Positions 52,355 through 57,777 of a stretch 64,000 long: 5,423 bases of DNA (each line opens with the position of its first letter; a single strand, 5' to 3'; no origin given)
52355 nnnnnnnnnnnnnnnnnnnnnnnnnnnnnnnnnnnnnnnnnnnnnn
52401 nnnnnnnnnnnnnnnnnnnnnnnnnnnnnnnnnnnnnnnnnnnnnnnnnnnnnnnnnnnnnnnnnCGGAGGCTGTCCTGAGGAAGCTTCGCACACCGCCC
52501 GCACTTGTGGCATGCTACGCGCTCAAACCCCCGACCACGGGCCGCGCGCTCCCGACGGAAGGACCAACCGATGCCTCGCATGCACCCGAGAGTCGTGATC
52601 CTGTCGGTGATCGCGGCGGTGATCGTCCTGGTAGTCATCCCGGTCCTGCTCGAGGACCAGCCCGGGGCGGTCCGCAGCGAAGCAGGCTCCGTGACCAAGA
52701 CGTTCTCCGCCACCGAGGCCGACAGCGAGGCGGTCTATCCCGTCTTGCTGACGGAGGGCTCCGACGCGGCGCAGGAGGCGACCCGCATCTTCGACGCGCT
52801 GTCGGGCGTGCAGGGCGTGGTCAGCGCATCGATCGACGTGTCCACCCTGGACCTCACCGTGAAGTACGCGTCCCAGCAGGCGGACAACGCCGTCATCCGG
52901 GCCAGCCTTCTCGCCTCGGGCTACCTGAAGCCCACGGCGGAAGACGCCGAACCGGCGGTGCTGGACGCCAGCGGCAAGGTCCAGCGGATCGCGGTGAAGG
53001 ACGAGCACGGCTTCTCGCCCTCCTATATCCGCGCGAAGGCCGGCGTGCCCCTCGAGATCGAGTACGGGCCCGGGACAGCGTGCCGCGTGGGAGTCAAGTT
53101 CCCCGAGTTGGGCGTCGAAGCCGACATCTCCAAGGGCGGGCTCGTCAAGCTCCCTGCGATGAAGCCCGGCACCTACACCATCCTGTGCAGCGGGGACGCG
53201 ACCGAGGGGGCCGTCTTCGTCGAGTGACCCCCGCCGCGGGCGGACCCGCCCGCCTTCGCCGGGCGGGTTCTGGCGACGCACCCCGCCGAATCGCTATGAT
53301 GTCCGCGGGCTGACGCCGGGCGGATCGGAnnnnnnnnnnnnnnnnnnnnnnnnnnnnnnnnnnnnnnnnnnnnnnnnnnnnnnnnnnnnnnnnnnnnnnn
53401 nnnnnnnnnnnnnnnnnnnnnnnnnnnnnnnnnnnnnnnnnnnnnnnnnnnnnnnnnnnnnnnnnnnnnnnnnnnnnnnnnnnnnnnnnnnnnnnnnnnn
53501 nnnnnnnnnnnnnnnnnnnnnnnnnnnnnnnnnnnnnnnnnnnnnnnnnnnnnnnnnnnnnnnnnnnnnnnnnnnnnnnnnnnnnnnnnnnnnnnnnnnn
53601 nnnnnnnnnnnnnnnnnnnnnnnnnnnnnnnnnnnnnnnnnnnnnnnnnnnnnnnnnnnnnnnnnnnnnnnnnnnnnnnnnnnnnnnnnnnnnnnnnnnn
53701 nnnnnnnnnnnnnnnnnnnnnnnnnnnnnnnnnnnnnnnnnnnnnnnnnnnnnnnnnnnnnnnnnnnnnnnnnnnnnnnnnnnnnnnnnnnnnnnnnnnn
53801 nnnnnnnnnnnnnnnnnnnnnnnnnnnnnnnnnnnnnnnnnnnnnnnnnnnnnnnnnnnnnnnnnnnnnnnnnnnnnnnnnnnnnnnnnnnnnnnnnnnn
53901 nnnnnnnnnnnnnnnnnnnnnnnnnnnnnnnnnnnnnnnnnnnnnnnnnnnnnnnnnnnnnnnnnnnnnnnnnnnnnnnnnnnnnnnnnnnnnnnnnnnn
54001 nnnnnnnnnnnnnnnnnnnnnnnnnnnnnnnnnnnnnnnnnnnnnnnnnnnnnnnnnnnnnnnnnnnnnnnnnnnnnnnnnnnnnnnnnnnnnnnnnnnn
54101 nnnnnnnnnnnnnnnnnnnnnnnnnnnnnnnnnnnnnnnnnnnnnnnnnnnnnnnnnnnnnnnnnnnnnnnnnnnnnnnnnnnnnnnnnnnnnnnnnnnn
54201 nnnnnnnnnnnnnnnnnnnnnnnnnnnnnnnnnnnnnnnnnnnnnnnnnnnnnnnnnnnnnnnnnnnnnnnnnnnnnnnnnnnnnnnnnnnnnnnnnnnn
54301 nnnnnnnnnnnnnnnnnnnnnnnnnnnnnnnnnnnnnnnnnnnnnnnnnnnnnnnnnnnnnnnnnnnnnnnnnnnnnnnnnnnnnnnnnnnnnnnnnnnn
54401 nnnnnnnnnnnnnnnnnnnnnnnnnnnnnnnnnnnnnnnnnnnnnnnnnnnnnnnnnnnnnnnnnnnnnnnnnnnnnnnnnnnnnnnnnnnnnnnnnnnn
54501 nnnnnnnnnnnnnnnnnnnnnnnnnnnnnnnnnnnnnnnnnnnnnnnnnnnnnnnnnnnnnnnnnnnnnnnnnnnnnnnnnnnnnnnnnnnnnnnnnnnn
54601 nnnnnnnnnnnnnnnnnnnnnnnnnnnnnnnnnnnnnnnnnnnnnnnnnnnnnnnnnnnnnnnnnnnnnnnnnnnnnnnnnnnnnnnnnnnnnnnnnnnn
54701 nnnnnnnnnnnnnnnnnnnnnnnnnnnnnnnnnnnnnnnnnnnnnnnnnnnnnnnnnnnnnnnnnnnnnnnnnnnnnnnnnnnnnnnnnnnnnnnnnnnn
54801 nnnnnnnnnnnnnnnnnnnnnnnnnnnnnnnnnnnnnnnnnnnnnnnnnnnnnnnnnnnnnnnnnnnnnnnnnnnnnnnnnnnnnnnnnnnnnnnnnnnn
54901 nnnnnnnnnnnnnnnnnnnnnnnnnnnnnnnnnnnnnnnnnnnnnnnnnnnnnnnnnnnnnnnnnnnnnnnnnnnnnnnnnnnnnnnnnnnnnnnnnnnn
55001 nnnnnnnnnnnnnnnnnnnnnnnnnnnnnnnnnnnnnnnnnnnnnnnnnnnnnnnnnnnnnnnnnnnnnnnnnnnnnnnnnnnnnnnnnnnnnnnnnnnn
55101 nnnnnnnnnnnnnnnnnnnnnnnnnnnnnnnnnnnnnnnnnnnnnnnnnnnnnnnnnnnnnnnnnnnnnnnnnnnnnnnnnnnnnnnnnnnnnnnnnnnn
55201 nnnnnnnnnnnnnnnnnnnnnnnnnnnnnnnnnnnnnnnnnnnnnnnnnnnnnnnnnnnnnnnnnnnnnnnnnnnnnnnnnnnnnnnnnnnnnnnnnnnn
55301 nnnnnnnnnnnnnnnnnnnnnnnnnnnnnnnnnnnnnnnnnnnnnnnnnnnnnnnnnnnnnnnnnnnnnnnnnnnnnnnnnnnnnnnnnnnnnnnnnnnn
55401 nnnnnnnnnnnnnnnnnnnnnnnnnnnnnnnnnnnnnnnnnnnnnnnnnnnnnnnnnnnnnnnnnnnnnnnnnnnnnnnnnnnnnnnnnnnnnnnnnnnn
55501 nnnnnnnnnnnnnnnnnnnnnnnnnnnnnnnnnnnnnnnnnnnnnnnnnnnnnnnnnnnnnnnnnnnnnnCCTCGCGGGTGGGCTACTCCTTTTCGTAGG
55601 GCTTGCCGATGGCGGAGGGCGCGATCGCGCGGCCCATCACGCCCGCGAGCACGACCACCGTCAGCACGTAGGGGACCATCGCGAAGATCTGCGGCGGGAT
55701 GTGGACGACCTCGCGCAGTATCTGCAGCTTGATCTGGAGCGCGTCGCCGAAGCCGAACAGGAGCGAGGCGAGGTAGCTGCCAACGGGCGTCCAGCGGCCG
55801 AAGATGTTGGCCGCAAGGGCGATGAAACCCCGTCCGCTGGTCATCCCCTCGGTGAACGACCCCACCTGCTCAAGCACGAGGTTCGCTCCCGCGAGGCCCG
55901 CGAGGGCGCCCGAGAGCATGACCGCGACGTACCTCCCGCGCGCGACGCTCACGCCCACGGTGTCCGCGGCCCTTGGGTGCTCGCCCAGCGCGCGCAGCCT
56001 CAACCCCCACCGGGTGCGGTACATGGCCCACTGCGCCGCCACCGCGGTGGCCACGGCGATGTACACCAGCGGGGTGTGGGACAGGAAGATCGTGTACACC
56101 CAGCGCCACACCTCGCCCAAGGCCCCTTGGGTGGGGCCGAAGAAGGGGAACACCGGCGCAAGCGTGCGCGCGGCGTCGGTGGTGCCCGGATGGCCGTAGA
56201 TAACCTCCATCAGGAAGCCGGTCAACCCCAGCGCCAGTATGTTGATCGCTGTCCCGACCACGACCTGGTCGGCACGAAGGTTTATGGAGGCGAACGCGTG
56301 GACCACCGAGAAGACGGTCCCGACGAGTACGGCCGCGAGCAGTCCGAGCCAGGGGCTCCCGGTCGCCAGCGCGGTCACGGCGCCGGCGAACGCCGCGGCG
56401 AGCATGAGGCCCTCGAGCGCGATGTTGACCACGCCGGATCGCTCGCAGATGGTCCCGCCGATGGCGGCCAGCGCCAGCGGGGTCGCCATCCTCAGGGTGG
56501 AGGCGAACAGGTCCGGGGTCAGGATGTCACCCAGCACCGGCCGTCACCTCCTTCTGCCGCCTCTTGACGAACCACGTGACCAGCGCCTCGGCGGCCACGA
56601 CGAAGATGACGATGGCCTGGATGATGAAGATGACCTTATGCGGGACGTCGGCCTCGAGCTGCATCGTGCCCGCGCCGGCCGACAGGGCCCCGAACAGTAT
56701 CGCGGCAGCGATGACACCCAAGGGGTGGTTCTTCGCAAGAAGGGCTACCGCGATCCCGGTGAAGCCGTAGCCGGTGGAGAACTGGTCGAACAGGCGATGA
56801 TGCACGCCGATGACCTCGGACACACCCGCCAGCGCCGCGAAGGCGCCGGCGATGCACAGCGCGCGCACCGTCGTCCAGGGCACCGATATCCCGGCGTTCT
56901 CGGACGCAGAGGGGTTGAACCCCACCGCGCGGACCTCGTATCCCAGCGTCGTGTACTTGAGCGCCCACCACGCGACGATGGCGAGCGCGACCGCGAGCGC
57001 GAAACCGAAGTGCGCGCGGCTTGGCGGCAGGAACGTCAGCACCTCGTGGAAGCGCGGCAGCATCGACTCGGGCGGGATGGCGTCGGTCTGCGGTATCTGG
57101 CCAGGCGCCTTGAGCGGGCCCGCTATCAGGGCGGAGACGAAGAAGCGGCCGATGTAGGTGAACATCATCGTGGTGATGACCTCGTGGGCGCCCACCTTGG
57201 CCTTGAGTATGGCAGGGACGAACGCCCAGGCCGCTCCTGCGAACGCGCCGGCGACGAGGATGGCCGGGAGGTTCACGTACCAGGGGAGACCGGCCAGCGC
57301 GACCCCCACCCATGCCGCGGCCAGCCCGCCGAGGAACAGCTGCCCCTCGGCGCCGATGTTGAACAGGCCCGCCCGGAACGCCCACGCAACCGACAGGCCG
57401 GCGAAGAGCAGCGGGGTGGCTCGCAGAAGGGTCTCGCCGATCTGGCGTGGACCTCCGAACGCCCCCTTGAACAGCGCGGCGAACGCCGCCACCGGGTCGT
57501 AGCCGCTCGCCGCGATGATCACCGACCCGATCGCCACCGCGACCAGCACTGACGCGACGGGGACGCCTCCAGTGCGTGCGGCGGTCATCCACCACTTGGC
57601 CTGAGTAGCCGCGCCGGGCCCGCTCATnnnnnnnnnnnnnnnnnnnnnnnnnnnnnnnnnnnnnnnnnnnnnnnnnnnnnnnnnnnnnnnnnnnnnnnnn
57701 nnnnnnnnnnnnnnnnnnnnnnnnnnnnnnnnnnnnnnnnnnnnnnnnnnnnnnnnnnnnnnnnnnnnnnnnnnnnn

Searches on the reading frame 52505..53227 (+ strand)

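Call 15: search_protein_families(library=pfam, proteins=[window:52505-53227:+], max_evalue=0.00001)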
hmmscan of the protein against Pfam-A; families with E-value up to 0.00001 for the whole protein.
window:52505-53227:+ (240 aa): 1 family
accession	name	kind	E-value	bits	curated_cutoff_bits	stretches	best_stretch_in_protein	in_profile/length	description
PF13473.12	Cupredoxin_1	-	1.7e-06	28.4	27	1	154-235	17-100/104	Cupredoxin-like domain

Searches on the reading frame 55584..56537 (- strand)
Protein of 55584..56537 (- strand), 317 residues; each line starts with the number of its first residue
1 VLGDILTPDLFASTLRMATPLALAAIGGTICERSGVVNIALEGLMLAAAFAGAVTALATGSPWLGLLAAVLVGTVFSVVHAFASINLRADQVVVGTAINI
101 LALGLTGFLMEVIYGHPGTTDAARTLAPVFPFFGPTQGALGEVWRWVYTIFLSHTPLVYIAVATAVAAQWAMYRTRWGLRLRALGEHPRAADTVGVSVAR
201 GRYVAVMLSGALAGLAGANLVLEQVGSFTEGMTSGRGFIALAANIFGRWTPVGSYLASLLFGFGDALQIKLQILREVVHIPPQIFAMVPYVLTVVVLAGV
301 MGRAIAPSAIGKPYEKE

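Call 15: search_protein_families(library=pfam, proteins=[window:55584-56537:-], max_evalue=0.00001)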
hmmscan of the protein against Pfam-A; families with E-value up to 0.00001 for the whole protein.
window:55584-56537:- (317 aa): 1 family
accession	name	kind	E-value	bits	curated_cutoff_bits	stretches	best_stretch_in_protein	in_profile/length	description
PF02653.21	BPD_transp_2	-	4.2e-47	161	26.8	1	12-297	3-269/269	Branched-chain amino acid transport system / permease component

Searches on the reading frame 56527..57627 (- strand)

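Call 15: search_protein_families(library=pfam, proteins=[window:56527-57627:-], max_evalue=0.00001)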
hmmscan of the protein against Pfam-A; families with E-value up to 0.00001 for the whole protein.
window:56527-57627:- (366 aa): 1 family
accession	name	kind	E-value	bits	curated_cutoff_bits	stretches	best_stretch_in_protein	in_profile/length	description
PF02653.21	BPD_transp_2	-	1.3e-39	136.4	26.8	1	65-341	4-265/269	Branched-chain amino acid transport system / permease component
